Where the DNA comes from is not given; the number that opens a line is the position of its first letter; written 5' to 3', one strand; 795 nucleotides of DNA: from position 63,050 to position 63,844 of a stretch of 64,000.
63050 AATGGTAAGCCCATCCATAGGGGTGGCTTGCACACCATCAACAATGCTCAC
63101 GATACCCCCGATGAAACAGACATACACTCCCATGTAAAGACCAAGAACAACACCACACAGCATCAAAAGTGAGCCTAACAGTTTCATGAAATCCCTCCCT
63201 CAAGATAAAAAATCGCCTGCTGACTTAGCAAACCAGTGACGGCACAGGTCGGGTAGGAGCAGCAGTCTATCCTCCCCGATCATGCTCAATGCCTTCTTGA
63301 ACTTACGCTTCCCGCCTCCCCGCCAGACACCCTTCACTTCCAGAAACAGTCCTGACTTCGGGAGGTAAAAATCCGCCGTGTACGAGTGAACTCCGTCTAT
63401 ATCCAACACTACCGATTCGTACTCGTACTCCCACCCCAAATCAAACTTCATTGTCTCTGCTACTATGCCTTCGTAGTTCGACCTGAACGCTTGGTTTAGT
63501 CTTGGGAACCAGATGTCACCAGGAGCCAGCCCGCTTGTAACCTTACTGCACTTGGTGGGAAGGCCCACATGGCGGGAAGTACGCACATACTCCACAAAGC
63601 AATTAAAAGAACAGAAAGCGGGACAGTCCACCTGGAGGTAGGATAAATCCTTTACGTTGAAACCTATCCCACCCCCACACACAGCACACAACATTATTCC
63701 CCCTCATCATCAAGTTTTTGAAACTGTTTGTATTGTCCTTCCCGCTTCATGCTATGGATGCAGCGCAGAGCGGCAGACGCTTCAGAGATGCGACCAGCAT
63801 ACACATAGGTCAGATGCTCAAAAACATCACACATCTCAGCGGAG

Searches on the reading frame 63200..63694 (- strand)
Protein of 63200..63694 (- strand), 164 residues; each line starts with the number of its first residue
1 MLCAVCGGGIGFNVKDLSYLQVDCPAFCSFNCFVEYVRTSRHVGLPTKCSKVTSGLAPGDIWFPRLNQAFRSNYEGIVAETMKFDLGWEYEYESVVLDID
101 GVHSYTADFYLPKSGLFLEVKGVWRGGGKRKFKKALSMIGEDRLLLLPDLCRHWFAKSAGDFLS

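Call 23: search_protein_families(library=pfam, proteins=[window:63200-63694:-], max_evalue=0.001)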
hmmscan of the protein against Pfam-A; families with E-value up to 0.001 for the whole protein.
window:63200-63694:- (164 aa): 1 family
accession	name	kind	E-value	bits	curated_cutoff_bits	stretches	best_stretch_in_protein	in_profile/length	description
PF05367.17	Phage_endo_I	-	2.1e-05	24.6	29.1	1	68-131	13-77/149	Phage endonuclease I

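Call 45: find_encoding_contigs(protein=window:63200-63694:-, flank=10000, max_places=2)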
Protein window:63200-63694:- (164 aa): 8 contigs read that carry it; 2 places shown.
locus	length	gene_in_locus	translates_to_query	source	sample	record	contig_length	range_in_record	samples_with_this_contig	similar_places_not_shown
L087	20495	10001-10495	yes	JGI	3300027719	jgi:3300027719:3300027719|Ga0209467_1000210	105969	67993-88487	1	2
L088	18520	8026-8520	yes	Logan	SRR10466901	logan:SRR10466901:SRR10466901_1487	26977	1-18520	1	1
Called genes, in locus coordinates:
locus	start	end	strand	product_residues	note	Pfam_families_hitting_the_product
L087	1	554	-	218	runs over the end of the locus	-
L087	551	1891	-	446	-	PF04851:ResIII, PF00176:SNF2-rel_dom (weak), PF00270:DEAD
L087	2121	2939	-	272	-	-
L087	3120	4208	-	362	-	PF13155:Toprim_2 (weak)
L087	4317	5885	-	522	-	PF03796:DnaB_C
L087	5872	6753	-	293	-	-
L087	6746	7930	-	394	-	-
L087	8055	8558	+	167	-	-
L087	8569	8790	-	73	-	-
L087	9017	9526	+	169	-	-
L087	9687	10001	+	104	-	-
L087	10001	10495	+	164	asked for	PF05367:Phage_endo_I (faint)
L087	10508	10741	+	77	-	-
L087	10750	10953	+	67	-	-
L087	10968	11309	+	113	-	-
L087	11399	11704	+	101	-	-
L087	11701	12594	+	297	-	PF12705:PDDEXK_1 (weak)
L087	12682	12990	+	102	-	-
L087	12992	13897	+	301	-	PF09414:RNA_ligase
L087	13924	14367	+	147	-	-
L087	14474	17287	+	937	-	PF02867:Ribonuc_red_lgC, PF12637:TSCPD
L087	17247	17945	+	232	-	-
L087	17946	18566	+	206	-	PF02223:Thymidylate_kin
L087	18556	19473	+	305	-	-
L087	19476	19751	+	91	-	-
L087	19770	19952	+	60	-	PF09723:Zn_ribbon_8, PF13453:Zn_ribbon_TFIIB (weak)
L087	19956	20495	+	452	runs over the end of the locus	PF00145:DNA_methylase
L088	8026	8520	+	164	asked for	PF05367:Phage_endo_I (faint)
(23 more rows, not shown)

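Call 49: search_protein_families(library=phrogs, max_evalue=0.01, proteins=[L087:6746-7930:-, L087:5872-6753:-, L087:2121-2939:-, L087:8055-8558:+, L087:9017-9526:+, L087:9687-10001:+, L087:8569-8790:-, L087:3120-4208:-, L087:551-1891:-])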
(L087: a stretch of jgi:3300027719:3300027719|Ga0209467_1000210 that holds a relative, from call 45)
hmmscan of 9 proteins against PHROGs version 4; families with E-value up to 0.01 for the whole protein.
L087:6746-7930:- (394 aa): 0 families

L087:5872-6753:- (293 aa): 0 families

L087:2121-2939:- (272 aa): 1 family
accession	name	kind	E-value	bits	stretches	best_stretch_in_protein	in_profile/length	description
phrog_17226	-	unknown function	1.1e-08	35.7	1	7-182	46-219/307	-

L087:8055-8558:+ (167 aa): 0 families

L087:9017-9526:+ (169 aa): 0 families

L087:9687-10001:+ (104 aa): 0 families

L087:8569-8790:- (73 aa): 1 family
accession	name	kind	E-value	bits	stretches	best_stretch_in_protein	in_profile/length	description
phrog_876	-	transcription regulation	0.0014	19.2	1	5-67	56-121/239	transcriptional repressor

L087:3120-4208:- (362 aa): 4 families
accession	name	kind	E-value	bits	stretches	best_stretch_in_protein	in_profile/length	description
phrog_47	-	DNA, RNA and nucleotide metabolism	8.9e-19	68.5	2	227-341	212-330/947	DNA primase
phrog_6444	-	DNA, RNA and nucleotide metabolism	1.2e-05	25.3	0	237-311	254-327/577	DNA primase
phrog_239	-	DNA, RNA and nucleotide metabolism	0.00012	22.2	1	154-329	111-299/801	DNA primase/helicase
phrog_849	-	DNA, RNA and nucleotide metabolism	0.00013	22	1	154-310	146-310/435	DNA primase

L087:551-1891:- (446 aa): 6 families
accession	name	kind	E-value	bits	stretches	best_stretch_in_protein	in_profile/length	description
phrog_16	-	DNA, RNA and nucleotide metabolism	2.2e-46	159.6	1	42-425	249-605/986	DNA helicase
phrog_9690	-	DNA, RNA and nucleotide metabolism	5.2e-17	62.8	1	185-438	30-293/306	DNA helicase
phrog_62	-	DNA, RNA and nucleotide metabolism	2.4e-11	42.9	1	96-230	708-848/1881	DNA helicase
phrog_16259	-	DNA, RNA and nucleotide metabolism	2e-07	31.6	1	108-241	136-271/330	DNA helicase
phrog_5173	-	unknown function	0.0035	16.6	1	101-144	59-101/721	-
phrog_2488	-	DNA, RNA and nucleotide metabolism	0.0091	15.8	0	84-135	18-77/579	DNA helicase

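Call 67: search_protein_families(library=pfam, max_evalue=1, proteins=[L087:6746-7930:-, L087:5872-6753:-, L087:8569-8790:-, L087:8055-8558:+, L087:9017-9526:+, L087:9687-10001:+])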
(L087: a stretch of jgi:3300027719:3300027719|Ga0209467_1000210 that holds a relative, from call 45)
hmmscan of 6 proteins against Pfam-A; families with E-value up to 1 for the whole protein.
L087:6746-7930:- (394 aa): 0 families

L087:5872-6753:- (293 aa): 0 families

L087:8569-8790:- (73 aa): 0 families

L087:8055-8558:+ (167 aa): 1 family
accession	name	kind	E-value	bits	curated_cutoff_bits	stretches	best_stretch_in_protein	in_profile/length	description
PF02675.21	AdoMet_dc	-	0.045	14.5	25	1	89-150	19-80/107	S-adenosylmethionine decarboxylase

L087:9017-9526:+ (169 aa): 0 families

L087:9687-10001:+ (104 aa): 0 families

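Call 91: find_homologous_proteins(query=L087:6746-7930:-, max_evalue=0.001)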
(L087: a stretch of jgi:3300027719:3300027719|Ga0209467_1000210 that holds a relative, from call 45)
Query L087:6746-7930:- (394 aa): 1 proteins with E <= 0.001 among 5246 candidates.
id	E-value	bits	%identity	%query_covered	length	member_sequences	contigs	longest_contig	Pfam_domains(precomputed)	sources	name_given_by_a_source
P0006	7.8e-262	885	100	100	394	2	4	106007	-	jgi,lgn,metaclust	metaclust:\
